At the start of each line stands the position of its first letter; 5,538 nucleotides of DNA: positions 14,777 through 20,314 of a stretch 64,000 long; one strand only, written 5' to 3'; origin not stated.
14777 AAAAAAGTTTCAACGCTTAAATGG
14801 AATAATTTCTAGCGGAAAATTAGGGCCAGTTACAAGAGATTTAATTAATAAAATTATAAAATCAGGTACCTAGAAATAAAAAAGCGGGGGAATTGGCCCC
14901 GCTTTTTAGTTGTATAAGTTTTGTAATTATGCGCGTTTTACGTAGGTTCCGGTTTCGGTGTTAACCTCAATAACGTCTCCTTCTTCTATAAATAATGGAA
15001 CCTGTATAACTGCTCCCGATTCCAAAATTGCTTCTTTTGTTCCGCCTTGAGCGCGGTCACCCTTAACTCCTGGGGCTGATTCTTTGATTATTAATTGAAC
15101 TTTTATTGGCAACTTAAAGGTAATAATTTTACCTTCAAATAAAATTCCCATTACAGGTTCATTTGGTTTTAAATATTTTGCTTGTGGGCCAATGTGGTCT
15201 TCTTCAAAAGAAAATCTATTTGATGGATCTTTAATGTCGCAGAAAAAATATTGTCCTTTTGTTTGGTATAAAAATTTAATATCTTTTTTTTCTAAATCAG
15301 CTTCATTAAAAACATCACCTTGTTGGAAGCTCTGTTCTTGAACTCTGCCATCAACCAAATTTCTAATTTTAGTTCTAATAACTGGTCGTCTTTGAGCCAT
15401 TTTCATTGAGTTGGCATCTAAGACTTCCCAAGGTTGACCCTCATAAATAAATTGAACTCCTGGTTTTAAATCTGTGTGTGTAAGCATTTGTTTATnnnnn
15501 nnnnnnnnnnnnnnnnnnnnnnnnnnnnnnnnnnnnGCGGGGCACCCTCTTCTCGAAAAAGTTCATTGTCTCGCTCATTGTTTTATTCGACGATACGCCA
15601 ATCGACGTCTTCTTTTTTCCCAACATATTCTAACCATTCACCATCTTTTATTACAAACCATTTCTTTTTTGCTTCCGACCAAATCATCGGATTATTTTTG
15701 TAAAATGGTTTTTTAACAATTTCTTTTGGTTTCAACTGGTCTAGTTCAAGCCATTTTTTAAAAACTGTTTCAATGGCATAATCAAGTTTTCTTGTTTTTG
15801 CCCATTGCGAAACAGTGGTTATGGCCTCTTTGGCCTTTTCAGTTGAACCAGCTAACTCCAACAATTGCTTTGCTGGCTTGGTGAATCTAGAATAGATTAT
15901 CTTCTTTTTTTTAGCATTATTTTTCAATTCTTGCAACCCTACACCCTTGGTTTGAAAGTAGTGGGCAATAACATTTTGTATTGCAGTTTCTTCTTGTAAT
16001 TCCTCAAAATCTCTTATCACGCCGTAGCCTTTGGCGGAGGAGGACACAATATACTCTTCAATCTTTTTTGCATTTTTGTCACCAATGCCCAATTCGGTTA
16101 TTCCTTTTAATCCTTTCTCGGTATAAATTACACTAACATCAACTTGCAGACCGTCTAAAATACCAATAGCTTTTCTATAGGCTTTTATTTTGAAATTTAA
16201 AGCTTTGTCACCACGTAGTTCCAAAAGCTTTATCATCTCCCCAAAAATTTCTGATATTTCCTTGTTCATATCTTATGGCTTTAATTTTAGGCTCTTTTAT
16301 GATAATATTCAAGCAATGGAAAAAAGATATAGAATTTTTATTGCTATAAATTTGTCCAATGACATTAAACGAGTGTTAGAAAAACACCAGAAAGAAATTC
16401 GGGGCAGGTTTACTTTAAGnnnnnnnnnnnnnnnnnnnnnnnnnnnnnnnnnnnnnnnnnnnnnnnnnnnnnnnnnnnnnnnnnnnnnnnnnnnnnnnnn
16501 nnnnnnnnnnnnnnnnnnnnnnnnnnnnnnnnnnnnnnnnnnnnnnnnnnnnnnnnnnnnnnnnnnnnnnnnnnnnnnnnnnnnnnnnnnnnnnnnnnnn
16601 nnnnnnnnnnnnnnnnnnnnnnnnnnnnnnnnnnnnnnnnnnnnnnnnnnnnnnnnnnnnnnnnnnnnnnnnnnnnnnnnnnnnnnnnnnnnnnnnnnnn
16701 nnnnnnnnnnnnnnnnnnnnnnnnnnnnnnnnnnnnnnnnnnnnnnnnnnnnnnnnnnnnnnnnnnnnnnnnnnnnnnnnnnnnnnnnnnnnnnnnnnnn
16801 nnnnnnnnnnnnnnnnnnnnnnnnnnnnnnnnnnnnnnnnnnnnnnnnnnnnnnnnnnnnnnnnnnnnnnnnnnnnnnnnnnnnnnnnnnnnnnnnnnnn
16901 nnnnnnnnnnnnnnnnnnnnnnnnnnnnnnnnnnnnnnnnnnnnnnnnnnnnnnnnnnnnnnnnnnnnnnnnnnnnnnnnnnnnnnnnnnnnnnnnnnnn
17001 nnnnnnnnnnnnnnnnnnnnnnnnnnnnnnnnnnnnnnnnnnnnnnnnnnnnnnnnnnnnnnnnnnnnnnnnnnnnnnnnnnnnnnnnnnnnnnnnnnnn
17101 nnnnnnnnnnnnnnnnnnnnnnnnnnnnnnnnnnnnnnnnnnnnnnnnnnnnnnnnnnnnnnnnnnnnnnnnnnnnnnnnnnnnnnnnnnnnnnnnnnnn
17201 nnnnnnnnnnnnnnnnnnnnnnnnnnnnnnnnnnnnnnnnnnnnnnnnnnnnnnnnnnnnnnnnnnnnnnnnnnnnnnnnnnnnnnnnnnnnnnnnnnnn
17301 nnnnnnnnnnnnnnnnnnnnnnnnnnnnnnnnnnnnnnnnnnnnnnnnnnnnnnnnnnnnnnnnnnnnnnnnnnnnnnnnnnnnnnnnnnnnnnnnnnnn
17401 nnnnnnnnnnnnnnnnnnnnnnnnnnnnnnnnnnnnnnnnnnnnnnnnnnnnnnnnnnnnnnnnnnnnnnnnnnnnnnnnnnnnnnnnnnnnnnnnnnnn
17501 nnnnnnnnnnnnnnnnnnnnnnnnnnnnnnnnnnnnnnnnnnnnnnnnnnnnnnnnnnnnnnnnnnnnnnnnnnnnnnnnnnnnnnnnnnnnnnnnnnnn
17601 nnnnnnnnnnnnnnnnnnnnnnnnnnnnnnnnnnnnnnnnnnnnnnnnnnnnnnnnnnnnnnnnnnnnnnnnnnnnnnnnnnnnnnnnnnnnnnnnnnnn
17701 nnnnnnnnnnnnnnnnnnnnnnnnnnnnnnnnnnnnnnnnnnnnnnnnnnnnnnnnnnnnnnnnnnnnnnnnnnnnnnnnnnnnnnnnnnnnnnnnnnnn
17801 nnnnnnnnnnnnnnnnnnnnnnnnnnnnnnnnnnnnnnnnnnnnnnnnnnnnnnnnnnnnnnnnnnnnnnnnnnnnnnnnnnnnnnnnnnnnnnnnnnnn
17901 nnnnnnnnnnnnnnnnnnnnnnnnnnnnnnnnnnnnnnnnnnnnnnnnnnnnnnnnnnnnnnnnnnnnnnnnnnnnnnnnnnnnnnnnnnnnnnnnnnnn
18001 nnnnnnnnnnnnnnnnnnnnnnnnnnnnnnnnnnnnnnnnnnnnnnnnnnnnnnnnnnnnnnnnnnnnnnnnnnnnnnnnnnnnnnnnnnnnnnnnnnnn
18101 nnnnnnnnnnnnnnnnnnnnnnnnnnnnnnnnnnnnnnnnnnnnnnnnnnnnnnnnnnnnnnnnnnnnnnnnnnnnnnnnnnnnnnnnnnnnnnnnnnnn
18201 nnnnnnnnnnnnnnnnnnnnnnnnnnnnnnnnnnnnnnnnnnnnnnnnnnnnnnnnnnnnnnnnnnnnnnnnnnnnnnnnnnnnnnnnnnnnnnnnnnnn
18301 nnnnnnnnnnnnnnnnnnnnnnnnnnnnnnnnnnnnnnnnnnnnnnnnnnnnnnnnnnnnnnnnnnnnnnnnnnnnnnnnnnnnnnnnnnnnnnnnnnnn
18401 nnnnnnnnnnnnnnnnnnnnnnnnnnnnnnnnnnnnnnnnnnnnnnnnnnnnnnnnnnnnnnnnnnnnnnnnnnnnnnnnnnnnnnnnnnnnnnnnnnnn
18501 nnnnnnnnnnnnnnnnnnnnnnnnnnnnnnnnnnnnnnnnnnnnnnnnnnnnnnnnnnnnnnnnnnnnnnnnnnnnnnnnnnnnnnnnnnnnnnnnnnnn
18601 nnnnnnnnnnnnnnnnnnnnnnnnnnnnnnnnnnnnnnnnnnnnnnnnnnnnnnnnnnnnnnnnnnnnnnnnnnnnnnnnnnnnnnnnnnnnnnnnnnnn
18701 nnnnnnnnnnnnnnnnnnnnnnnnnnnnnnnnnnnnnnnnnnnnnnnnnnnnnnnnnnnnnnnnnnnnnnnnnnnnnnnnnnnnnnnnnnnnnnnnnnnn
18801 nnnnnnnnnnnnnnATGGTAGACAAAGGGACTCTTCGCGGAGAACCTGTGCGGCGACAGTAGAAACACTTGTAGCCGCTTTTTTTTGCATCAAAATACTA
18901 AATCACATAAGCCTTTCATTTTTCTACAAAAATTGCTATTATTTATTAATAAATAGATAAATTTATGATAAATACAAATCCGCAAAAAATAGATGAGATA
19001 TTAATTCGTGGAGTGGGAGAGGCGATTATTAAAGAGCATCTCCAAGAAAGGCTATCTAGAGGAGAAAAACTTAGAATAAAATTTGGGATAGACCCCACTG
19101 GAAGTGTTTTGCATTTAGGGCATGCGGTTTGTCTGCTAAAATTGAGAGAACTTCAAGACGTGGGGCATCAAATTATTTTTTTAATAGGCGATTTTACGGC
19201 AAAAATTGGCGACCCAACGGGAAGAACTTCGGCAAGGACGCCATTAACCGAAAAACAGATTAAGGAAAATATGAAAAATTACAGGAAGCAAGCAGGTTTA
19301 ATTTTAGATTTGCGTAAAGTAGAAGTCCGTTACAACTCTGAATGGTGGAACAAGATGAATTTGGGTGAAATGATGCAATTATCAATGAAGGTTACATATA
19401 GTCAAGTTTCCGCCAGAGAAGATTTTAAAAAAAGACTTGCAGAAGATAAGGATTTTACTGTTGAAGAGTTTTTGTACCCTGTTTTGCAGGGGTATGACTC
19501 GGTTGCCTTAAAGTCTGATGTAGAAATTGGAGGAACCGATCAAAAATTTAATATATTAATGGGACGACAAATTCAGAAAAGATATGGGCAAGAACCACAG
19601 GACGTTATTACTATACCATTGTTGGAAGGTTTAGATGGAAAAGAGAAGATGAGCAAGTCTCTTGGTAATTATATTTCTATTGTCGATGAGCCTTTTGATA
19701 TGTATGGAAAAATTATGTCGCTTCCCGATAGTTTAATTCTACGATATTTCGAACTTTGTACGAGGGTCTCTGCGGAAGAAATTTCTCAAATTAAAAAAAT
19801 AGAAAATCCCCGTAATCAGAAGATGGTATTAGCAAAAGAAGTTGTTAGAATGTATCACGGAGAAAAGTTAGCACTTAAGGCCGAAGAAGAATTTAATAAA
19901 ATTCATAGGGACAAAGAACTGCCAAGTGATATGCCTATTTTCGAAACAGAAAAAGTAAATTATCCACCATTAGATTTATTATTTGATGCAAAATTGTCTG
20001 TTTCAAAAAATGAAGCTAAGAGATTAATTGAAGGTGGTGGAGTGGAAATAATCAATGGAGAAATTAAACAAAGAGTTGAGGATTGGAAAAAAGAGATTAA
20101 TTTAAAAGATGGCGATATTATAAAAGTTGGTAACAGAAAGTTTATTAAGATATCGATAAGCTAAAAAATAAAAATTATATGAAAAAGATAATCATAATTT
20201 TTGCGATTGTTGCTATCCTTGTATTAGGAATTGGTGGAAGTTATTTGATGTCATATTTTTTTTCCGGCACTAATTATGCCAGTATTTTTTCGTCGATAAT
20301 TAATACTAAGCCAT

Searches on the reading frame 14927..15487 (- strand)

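Call 34: search_protein_families(library=pfam, proteins=[window:14927-15487:-], max_evalue=0.01)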
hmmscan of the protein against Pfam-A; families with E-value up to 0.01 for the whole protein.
window:14927-15487:- (186 aa): 3 families
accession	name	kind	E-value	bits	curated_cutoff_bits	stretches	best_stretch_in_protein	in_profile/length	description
PF09285.17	Elong-fact-P_C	-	4.5e-24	84.4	25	1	130-185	1-56/56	Elongation factor P, C-terminal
PF08207.18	EFP_N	-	1.6e-13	50.9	23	1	5-59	3-57/58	Elongation factor P (EF-P) KOW-like domain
PF01132.26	EFP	-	7.5e-06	26.3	27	1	68-122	1-54/54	Elongation factor P (EF-P) OB domain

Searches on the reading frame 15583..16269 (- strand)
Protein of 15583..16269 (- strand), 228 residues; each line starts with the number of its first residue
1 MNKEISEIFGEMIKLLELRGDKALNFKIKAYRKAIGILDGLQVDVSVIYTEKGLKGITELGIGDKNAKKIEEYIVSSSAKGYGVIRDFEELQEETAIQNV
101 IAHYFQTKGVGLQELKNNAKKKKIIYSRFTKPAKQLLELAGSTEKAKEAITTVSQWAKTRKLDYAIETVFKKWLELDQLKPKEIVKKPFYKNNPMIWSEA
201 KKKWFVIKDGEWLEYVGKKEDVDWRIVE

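Call 34: search_protein_families(library=pfam, proteins=[window:15583-16269:-], max_evalue=0.01)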
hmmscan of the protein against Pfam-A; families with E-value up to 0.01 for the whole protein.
window:15583-16269:- (228 aa): 1 family
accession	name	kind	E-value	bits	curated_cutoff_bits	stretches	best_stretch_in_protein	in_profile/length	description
PF14716.13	HHH_8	-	5.6e-10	39.9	30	1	2-74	3-68/73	Helix-hairpin-helix domain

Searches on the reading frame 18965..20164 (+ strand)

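Call 47: search_protein_families(library=pfam, proteins=[window:18965-20164:+], max_evalue=0.00001)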
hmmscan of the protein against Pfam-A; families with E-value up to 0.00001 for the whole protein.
window:18965-20164:+ (399 aa): 1 family
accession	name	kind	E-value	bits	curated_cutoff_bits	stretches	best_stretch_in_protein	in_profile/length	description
PF00579.31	tRNA-synt_1b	-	1.9e-82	277.3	21.1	1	33-314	3-291/292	tRNA synthetases class I (W and Y)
